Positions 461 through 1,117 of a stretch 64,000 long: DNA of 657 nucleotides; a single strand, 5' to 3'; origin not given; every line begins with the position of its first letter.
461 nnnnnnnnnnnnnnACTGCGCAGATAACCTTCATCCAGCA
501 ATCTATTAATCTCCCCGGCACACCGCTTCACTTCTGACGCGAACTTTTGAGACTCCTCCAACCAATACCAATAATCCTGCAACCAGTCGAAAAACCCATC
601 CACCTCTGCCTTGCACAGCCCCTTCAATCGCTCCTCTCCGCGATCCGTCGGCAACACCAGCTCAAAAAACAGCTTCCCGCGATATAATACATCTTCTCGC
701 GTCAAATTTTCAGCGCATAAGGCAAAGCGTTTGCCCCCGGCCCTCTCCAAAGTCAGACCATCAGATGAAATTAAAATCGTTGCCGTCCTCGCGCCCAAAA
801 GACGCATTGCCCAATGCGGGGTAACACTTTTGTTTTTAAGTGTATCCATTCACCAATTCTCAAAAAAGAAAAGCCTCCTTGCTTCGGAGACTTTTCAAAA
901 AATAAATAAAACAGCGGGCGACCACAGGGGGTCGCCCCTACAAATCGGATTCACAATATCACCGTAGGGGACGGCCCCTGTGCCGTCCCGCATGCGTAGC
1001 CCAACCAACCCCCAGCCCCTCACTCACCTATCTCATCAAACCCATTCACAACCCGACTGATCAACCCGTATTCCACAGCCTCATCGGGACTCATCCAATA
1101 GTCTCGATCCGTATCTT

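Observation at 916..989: Family of 26-nt GC-rich palindromic REP-like elements, 7 copies at 4 intergenic loci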

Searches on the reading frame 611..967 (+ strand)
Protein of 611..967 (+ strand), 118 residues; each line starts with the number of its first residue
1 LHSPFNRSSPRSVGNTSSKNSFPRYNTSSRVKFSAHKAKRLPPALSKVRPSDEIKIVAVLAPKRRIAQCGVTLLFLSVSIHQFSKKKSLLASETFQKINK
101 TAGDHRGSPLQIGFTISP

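Call 18: search_protein_families(library=pfam, proteins=[window:611-967:+])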
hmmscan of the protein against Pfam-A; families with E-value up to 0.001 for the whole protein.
window:611-967:+ (118 aa): 0 families
